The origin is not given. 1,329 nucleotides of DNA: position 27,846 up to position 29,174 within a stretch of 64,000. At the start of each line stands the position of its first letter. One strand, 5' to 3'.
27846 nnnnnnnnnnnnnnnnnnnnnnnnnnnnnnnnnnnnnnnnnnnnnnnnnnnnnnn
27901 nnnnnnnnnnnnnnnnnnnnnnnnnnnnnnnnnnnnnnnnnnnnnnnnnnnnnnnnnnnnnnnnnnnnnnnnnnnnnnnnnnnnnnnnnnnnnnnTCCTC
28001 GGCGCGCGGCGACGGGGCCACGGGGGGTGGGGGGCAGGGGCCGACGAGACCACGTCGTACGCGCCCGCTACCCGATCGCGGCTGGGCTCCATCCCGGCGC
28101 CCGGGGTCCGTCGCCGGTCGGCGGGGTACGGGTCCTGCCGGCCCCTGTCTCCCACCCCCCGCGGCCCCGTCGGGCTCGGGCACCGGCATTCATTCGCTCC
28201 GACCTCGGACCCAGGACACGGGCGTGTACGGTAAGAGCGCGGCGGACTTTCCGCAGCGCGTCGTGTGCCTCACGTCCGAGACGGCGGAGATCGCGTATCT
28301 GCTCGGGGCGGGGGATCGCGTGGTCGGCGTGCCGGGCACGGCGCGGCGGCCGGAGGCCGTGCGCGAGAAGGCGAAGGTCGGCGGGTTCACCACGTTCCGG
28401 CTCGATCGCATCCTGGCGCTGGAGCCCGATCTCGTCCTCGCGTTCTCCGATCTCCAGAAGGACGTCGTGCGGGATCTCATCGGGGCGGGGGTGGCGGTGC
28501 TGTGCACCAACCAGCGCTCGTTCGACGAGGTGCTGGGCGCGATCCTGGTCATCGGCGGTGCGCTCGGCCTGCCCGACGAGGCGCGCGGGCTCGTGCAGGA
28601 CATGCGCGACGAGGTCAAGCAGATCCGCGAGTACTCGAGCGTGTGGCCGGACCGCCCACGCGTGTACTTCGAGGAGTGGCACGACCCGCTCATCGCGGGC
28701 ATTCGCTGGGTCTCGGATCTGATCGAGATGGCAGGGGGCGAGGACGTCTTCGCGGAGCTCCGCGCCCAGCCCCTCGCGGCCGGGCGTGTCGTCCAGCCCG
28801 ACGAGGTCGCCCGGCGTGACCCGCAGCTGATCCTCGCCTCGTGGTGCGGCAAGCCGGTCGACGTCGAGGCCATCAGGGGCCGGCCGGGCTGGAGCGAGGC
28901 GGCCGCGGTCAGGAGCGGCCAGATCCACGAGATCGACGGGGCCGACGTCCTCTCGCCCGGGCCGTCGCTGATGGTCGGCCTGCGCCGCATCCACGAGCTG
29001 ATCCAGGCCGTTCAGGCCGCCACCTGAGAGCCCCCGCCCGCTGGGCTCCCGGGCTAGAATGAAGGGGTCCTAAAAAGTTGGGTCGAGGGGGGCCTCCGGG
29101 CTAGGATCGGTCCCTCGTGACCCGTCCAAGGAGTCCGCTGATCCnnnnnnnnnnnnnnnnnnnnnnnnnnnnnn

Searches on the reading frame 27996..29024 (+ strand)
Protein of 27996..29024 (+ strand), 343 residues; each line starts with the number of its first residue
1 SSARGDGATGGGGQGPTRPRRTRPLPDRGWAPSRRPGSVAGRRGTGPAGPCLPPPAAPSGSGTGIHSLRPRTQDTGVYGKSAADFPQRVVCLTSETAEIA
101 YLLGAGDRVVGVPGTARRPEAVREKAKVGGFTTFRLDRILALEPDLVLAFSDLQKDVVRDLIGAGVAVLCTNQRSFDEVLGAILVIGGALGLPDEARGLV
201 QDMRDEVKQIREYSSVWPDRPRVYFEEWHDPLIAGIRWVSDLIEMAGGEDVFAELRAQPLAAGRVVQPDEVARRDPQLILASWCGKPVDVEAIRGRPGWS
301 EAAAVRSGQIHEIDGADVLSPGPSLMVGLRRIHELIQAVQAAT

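Call 26: search_protein_families(library=ncbifam, proteins=[window:27996-29024:+], max_evalue=0.001)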
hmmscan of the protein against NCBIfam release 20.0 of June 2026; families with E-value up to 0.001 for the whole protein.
window:27996-29024:+ (343 aa): 6 families
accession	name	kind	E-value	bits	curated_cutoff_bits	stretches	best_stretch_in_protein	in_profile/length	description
TIGR04281.1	peripla_PGF_1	equivalog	3.1e-26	92.3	325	1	85-337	20-265/330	PGF-CTERM-anchored ABC transporter substrate-binding protein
NF002894.0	PRK03379.1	equivalog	3.9e-16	59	234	1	87-292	24-223/266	vitamin B12 ABC transporter substrate-binding protein BtuF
TIGR03659.1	IsdE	equivalog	3.2e-09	36.4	298.65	1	86-313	38-267/292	heme ABC transporter substrate-binding protein IsdE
TIGR03868.1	F420-O_ABCperi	hypoth_equivalog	7.3e-08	32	392.4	1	85-305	16-254/287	putative F420-0 ABC transporter substrate-binding protein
NF038402.1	TroA_like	subfamily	0.00015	21.4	30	1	88-252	1-160/219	helical backbone metal receptor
NF052484.1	sider_BP_EitA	equivalog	0.00057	19.1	640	0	74-149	24-103/328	siderophore ABC transporter substrate-binding protein EitA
